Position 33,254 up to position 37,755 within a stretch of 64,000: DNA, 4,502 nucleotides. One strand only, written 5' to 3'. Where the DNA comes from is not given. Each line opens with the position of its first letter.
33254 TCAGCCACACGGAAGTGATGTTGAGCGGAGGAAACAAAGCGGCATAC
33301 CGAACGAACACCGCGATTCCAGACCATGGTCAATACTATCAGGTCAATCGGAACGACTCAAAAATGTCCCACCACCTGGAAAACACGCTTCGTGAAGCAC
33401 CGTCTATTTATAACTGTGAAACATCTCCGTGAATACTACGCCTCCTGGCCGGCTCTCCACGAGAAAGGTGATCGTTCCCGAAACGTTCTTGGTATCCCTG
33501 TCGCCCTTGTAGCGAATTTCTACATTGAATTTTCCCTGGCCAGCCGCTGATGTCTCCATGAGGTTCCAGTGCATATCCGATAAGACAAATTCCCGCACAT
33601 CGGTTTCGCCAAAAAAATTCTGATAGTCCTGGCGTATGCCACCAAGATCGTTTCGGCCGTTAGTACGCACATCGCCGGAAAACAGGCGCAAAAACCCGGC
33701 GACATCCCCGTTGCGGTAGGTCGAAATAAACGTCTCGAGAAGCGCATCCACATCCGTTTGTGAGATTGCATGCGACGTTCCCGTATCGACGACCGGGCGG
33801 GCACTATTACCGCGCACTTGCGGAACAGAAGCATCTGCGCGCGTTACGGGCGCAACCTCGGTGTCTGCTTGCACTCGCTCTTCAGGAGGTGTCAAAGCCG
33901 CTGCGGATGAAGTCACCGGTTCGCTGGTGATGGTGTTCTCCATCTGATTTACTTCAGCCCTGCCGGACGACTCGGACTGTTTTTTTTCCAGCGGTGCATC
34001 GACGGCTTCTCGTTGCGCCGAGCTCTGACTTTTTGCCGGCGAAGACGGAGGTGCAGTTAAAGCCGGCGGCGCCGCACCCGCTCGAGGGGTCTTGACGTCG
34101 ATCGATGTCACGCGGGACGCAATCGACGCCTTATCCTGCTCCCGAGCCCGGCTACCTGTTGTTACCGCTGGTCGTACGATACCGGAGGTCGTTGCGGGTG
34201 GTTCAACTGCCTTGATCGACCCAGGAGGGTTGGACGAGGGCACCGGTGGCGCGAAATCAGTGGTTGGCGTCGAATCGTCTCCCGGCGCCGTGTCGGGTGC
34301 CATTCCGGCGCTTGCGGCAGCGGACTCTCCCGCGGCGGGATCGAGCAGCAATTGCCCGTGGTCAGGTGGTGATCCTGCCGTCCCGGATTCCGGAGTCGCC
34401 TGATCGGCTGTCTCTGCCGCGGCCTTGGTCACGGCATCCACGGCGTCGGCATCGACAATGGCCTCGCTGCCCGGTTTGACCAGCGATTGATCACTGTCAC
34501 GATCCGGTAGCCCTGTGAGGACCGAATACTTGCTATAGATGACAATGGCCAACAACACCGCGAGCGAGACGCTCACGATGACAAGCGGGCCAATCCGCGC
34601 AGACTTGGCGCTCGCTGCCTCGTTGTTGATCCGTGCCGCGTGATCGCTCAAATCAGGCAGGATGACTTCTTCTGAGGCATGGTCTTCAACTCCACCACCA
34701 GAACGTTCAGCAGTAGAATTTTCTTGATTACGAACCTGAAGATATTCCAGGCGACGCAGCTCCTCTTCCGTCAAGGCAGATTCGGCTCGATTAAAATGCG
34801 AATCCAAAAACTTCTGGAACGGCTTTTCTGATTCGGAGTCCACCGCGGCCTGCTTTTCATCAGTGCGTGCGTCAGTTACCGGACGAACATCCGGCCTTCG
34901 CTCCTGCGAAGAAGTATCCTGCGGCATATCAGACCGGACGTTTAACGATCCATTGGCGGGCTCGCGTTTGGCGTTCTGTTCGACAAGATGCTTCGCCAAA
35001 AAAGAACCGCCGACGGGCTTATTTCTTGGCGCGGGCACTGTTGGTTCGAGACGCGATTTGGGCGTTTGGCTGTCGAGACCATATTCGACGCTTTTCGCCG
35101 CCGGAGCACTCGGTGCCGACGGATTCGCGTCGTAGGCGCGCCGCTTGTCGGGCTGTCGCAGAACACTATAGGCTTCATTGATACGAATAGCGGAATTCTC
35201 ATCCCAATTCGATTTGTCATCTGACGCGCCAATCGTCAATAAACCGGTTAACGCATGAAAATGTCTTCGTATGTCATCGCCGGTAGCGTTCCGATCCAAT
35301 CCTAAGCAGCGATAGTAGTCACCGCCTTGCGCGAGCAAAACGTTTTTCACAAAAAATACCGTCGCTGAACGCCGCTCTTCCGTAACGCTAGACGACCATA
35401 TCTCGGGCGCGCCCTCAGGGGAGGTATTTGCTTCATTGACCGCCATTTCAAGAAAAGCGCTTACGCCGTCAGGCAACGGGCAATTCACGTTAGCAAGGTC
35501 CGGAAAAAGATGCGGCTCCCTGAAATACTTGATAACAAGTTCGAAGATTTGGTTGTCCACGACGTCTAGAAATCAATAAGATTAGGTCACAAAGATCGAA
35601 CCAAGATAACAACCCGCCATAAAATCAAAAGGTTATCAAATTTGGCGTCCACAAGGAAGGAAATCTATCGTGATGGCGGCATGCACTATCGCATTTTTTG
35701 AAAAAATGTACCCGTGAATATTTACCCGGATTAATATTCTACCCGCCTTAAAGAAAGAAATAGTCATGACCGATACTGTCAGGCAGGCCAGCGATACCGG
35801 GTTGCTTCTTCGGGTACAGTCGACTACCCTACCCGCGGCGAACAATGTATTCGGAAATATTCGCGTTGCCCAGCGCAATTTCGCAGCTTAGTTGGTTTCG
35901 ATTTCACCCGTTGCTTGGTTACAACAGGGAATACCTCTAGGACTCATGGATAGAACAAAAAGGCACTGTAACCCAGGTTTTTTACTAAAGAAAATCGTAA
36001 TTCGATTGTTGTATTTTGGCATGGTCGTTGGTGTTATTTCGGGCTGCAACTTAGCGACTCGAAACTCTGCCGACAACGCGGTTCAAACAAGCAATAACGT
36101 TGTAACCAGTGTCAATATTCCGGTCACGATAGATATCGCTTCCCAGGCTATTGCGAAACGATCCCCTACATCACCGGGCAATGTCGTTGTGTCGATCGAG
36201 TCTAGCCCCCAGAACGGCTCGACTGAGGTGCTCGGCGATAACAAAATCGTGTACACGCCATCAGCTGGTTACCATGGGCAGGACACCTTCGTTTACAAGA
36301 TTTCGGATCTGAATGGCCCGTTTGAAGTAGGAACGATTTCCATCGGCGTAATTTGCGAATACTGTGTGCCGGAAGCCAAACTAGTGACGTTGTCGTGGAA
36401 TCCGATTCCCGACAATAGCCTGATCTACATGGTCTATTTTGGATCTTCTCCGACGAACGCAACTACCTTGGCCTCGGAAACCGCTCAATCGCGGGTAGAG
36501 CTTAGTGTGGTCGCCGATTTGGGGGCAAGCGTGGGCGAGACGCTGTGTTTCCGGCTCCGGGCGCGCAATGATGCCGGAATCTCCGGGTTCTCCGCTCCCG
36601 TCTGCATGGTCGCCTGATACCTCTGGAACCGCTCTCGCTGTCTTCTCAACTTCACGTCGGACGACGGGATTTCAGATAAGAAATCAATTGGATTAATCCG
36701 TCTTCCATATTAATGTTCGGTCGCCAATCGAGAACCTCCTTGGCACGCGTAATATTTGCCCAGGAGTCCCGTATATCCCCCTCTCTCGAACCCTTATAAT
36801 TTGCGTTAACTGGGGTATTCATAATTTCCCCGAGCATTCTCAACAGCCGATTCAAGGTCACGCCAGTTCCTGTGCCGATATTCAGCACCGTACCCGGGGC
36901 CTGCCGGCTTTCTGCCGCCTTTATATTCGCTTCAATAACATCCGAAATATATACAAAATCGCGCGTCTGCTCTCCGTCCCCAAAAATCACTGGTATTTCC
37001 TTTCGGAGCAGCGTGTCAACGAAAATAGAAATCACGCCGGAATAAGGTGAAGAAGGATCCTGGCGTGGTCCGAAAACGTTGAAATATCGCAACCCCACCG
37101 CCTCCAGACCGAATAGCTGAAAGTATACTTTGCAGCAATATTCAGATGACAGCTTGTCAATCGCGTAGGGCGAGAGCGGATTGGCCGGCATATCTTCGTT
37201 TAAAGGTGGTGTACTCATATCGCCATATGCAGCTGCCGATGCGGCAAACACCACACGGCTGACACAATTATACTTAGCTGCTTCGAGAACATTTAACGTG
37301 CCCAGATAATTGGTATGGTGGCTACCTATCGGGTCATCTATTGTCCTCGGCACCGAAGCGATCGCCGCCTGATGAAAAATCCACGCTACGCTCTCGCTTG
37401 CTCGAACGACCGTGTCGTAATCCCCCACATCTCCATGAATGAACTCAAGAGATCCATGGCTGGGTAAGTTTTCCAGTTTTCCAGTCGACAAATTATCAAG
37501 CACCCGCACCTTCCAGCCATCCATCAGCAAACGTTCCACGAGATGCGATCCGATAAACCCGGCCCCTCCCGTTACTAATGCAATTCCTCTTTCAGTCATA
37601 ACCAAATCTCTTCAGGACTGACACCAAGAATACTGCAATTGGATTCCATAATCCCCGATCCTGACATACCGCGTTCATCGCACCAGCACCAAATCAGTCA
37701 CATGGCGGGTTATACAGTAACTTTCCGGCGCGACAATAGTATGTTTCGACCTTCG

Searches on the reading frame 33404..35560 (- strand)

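Call 13: search_protein_families(library=ncbifam, proteins=[window:33404-35560:-], max_evalue=0.00001)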
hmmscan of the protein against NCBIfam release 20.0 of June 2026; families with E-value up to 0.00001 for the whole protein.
window:33404-35560:- (718 aa): 6 families
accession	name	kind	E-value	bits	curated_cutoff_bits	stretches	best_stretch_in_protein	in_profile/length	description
NF010892.0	PRK14299.1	equivalog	8.1e-10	38.4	392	1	81-149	5-71/291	chaperone protein DnaJ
TIGR02349.1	DnaJ_bact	equivalog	1.3e-07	31.4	377.2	1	81-148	1-67/354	molecular chaperone DnaJ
NF010885.0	PRK14292.1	equivalog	5.6e-07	28.9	585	1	81-156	3-76/371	chaperone protein DnaJ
NF010874.0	PRK14281.1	equivalog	2.3e-06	27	619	1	81-155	4-77/397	chaperone protein DnaJ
NF010871.0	PRK14278.1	equivalog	3.5e-06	26.2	502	1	81-156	4-77/378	molecular chaperone DnaJ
NF037946.1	terminal_TopJ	equivalog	6.8e-06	24.9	300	1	81-144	6-67/810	terminal organelle assembly protein TopJ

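Call 63: search_protein_families(library=pfam, proteins=[window:33404-35560:-], max_evalue=0.01)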
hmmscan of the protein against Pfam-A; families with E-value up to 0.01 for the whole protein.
window:33404-35560:- (718 aa): 1 family
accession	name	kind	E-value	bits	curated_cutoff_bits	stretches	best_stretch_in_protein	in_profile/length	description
PF00226.36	DnaJ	-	3.7e-08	33.8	27.8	1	81-144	1-63/63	DnaJ domain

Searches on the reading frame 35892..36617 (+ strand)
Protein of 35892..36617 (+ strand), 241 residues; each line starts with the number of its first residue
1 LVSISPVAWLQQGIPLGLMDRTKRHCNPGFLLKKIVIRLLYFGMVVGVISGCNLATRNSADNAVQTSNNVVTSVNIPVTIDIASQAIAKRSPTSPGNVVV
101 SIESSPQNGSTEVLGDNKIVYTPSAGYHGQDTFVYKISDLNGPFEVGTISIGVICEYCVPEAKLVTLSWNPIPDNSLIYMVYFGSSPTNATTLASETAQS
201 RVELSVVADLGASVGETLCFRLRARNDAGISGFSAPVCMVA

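Call 13: search_protein_families(library=ncbifam, proteins=[window:35892-36617:+], max_evalue=0.00001)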
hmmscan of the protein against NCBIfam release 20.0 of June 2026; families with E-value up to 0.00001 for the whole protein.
window:35892-36617:+ (241 aa): 1 family
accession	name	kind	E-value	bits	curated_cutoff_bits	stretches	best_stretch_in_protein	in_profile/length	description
NF012211.1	tand_rpt_95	domain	2.6e-08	33.7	90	1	101-153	32-84/98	tandem-95 repeat protein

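Call 63: search_protein_families(library=pfam, proteins=[window:35892-36617:+], max_evalue=0.01)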
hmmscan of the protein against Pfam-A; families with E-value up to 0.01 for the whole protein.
window:35892-36617:+ (241 aa): 2 families
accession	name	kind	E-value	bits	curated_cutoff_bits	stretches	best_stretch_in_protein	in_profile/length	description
PF17963.7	Big_9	-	2.8e-10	41.4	23.6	1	62-151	3-88/89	Bacterial Ig domain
PF17892.7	Cadherin_5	-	2.1e-06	27.9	26.5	1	71-152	15-96/98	Cadherin-like domain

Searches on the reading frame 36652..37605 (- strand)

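Call 13: search_protein_families(library=ncbifam, proteins=[window:36652-37605:-], max_evalue=0.00001)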
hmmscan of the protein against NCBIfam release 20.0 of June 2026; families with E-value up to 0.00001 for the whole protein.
window:36652-37605:- (317 aa): 29 families (the best 25 are shown)
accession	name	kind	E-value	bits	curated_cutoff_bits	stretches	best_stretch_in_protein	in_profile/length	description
NF011728.1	PRK15181.1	equivalog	5.1e-60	203.3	760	1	10-310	19-336/348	Vi polysaccharide biosynthesis UDP-N-acetylglucosaminuronic acid C-4 epimerase TviC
TIGR01179.1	galE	equivalog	6.7e-53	179.7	262.3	1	10-300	3-313/332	UDP-glucose 4-epimerase GalE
TIGR04180.1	EDH_00030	hypoth_equivalog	7.3e-52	176.3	475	1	10-298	2-296/297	NAD-dependent 4,6-dehydratase LegB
TIGR01181.1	dTDP_gluc_dehyt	equivalog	1.4e-40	139.3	365.1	1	10-311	3-311/321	dTDP-glucose 4,6-dehydratase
TIGR02197.1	heptose_epim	equivalog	1.8e-39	135.8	274.6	1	10-304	2-306/316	ADP-glyceromanno-heptose 6-epimerase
NF007956.0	PRK10675.1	subfamily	1.8e-31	109.5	394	1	10-302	4-320/338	UDP-glucose 4-epimerase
TIGR03466.1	HpnA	hypoth_equivalog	2.8e-22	79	367.65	1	9-265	3-249/327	hopanoid-associated sugar epimerase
NF008360.0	PRK11150.1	equivalog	1.6e-21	76.9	452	1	10-249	3-241/310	ADP-glyceromanno-heptose 6-epimerase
NF008872.0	PRK11908.1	equivalog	3.7e-21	75.5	294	1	10-312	5-336/349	bifunctional UDP-4-keto-pentose/UDP-xylose synthase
NF007582.0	PRK10217.1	equivalog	4.6e-20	72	698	1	10-245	5-253/355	dTDP-glucose 4,6-dehydratase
NF007490.0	PRK10084.1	subfamily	5.2e-19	68.4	649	1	10-310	4-333/361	dTDP-glucose 4,6-dehydratase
TIGR04130.1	FnlA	equivalog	7.1e-18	64.6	730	1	6-276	4-257/337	UDP-N-acetylglucosamine 4,6-dehydratase/5-epimerase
TIGR01472.1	gmd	equivalog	3.2e-17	62.8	415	1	8-275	2-281/342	GDP-mannose 4,6-dehydratase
NF042422.1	oxyalk_red_OleD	equivalog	4.8e-17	62.3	580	1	10-232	4-216/329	2-alkyl-3-oxoalkanoate reductase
NF047922.1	GDPFucSynFcl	equivalog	1.1e-15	57.9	500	1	96-307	78-297/308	GDP-L-fucose synthase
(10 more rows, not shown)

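Call 63: search_protein_families(library=pfam, proteins=[window:36652-37605:-], max_evalue=0.01)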
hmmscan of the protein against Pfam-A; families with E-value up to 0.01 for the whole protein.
window:36652-37605:- (317 aa): 9 families
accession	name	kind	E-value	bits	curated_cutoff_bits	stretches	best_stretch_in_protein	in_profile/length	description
PF01370.27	Epimerase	-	3.9e-59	200.4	20.9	1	9-244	1-240/240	NAD dependent epimerase/dehydratase family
PF16363.11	GDP_Man_Dehyd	-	2.8e-54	185.2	27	1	10-304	1-329/332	GDP-mannose 4,6 dehydratase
PF01073.25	3Beta_HSD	-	1.2e-23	84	22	1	10-237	1-235/280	3-beta hydroxysteroid dehydrogenase/isomerase family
PF02719.21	Polysacc_synt_2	-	9.1e-14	51.8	20.2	1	10-276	2-266/293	Polysaccharide biosynthesis protein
PF13460.12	NAD_binding_10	-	6.8e-11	42.8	27.2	1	13-154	1-127/184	NAD(P)H-binding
PF07993.18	NAD_binding_4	-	3.3e-07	30.2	20.1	0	11-30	1-20/258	Male sterility protein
PF05368.20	NmrA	-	4e-05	23.8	27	1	10-81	6-78/298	NmrA-like family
PF00106.31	adh_short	-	0.00015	21.7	26.6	1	8-73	2-71/195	short chain dehydrogenase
PF04321.23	RmlD_sub_bind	-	0.00046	19.8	27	1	10-157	4-135/287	RmlD substrate binding domain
